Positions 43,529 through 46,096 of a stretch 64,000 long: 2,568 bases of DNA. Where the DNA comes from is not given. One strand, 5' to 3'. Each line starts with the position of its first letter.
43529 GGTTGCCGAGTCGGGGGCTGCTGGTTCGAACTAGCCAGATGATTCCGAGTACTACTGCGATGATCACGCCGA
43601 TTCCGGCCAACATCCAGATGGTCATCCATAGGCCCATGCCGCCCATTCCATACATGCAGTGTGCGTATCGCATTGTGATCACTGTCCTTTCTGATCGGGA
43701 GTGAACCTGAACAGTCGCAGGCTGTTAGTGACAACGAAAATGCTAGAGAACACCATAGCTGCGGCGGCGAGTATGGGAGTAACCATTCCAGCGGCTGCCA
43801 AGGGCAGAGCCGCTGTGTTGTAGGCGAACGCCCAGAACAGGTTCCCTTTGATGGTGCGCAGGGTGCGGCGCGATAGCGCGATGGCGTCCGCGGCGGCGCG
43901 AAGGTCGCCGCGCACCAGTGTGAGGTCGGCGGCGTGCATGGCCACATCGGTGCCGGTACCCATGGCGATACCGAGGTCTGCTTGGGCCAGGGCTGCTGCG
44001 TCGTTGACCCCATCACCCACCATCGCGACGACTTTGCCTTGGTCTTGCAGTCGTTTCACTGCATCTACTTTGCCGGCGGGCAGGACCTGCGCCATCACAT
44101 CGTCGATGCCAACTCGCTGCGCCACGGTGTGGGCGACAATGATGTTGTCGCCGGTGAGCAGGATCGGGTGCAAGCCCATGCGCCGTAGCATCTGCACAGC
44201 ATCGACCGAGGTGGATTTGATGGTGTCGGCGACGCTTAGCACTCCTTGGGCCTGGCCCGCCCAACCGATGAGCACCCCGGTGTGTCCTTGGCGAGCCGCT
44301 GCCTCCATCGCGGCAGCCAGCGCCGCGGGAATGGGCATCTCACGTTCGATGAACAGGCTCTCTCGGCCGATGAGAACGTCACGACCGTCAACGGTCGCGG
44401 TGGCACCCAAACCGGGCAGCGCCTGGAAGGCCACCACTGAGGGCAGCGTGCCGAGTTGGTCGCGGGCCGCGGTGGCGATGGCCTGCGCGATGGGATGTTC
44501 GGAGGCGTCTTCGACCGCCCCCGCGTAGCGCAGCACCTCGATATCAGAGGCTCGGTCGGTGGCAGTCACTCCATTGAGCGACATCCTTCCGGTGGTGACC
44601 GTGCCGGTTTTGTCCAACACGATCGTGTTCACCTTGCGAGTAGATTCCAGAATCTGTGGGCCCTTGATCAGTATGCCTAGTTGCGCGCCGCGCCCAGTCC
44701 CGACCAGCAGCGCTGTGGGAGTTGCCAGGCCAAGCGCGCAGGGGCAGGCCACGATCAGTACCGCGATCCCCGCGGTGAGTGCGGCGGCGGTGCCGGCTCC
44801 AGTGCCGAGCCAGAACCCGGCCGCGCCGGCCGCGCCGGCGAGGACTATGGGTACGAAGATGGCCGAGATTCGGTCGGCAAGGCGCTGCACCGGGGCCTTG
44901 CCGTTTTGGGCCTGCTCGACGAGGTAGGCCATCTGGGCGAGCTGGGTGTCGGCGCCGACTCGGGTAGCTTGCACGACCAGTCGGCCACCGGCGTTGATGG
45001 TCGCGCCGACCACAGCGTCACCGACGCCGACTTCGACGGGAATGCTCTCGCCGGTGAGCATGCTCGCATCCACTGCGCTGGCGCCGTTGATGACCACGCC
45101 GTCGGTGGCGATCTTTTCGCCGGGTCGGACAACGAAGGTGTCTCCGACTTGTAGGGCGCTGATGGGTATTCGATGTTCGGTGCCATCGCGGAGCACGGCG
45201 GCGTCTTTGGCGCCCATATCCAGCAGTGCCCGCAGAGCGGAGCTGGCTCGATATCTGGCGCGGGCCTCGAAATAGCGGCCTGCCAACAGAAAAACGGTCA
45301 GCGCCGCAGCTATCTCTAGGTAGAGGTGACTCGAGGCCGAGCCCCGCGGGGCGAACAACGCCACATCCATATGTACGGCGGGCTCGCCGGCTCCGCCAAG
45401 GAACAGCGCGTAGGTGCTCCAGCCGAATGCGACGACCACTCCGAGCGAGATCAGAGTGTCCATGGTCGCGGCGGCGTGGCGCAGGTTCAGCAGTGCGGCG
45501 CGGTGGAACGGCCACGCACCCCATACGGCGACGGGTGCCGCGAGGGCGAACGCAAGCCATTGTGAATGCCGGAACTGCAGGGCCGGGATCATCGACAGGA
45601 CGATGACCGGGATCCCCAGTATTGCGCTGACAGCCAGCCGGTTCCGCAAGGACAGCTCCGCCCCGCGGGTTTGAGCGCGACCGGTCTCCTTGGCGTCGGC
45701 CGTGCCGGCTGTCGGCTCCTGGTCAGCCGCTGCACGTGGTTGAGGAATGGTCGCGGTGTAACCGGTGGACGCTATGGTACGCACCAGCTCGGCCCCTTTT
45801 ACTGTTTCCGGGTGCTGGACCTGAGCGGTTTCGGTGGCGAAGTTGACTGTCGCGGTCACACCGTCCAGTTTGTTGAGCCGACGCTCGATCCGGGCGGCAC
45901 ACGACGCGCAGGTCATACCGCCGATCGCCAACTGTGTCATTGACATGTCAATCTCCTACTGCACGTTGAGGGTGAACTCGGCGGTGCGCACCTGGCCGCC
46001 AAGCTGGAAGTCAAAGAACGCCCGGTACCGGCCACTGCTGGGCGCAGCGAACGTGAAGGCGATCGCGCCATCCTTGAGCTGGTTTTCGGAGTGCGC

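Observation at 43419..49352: Seven-gene copper operon built largely from uncharacterised parts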

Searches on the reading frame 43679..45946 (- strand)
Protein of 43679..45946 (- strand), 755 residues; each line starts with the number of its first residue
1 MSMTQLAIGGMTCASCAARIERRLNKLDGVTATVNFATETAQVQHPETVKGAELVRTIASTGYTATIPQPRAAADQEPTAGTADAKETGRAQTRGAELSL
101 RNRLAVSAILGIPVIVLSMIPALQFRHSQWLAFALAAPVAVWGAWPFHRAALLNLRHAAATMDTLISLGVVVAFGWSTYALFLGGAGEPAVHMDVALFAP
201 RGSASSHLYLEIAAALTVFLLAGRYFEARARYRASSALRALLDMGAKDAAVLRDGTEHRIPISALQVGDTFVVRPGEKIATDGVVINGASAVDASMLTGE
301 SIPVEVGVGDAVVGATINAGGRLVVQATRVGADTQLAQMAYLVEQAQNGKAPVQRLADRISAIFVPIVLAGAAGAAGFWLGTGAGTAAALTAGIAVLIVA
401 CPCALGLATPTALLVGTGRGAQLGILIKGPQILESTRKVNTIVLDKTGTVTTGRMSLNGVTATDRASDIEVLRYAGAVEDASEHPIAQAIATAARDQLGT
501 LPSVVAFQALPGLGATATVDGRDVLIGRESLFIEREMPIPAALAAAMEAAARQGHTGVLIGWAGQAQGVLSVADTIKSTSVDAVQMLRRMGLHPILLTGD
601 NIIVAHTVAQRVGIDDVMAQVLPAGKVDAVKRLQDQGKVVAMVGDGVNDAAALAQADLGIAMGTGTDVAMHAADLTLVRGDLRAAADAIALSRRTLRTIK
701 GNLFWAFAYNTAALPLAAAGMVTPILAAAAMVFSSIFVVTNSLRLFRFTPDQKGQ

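Call 3: search_protein_families(library=pfam, proteins=[window:43679-45946:-], max_evalue=0.01)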
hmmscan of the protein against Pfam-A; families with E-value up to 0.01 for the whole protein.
window:43679-45946:- (755 aa): 4 families
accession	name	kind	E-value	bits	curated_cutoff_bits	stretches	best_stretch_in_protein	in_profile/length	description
PF00122.25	E1-E2_ATPase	-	5.9e-53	179.5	28.1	1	246-422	4-180/181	E1-E2 ATPase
PF00702.32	Hydrolase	-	2.3e-29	103.6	26.4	1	440-657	2-191/191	haloacid dehalogenase-like hydrolase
PF00403.32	HMA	-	1.1e-13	51.8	24.8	1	6-64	2-62/62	Heavy-metal-associated domain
PF08282.18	Hydrolase_3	-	8.2e-05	22.9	20.9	1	632-677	198-243/255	haloacid dehalogenase-like hydrolase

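Call 4: search_protein_families(library=ncbifam, proteins=[window:43679-45946:-], max_evalue=0.01)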
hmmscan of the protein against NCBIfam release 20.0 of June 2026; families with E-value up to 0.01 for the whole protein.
window:43679-45946:- (755 aa): 34 families (the best 25 are shown)
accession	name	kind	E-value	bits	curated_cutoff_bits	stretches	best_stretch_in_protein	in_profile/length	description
TIGR01525.1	ATPase-IB_hvy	subfamily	5.5e-173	576.8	346.25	1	162-745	1-560/560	heavy metal translocating P-type ATPase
NF007952.0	PRK10671.1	equivalog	5.9e-161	537.5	1316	1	4-751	105-837/838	copper-exporting P-type ATPase CopA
TIGR01511.1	ATPase-IB1_Cu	subfamily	4.4e-153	511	397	2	205-745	38-541/542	copper-translocating P-type ATPase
TIGR01512.1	ATPase-IB2_Cd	subfamily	2.8e-115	385.8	313.5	2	207-530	16-305/494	cadmium family heavy metal-translocating P-type ATPase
NF008262.1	PRK11033.1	equivalog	5e-103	345.9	1005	2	213-748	199-730/731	zinc/cadmium/mercury/lead-transporting ATPase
NF033775.1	P_type_ZntA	exception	3.1e-90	303.5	1240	1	7-747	53-730/732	Zn(II)/Cd(II)/Pb(II) translocating P-type ATPase ZntA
TIGR01494.1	ATPase_P-type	subfamily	2e-83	280.5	62.3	1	217-729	3-472/478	HAD-IC family P-type ATPase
TIGR01497.1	kdpB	equivalog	9.6e-56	189.2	527.9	1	196-691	53-562/675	potassium-transporting ATPase subunit KdpB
NF010609.0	PRK14010.1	equivalog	1.5e-49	168.8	1323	1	211-696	67-562/673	K(+)-transporting ATPase subunit B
TIGR01647.1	ATPase-IIIA_H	equivalog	8e-45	153.3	615.5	2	231-494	76-343/755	plasma-membrane proton-efflux P-type ATPase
TIGR01517.1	ATPase-IIB_Ca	equivalog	5.6e-33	114.1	507.05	2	232-466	140-387/882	calcium-translocating P-type ATPase, PMCA-type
TIGR01522.1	ATPase-IIA2_Ca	equivalog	4.2e-31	107.5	798.3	2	617-719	567-670/854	calcium-transporting P-type ATPase, PMR1-type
TIGR01116.1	ATPase-IIA1_Ca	equivalog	6.8e-28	97.2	703.4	2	567-700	458-606/799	calcium-translocating P-type ATPase, SERCA-type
TIGR01657.1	P-ATPase-V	hypoth_equivalog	1.7e-26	92.1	618.25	3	616-663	781-828/1055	ATP13A2 family polyamine export P-type ATPase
TIGR01106.1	ATPase-IIC_X-K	subfamily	3.2e-24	84.9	946.1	3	617-689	663-736/997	Na,H/K antiporter P-type ATPase subunit alpha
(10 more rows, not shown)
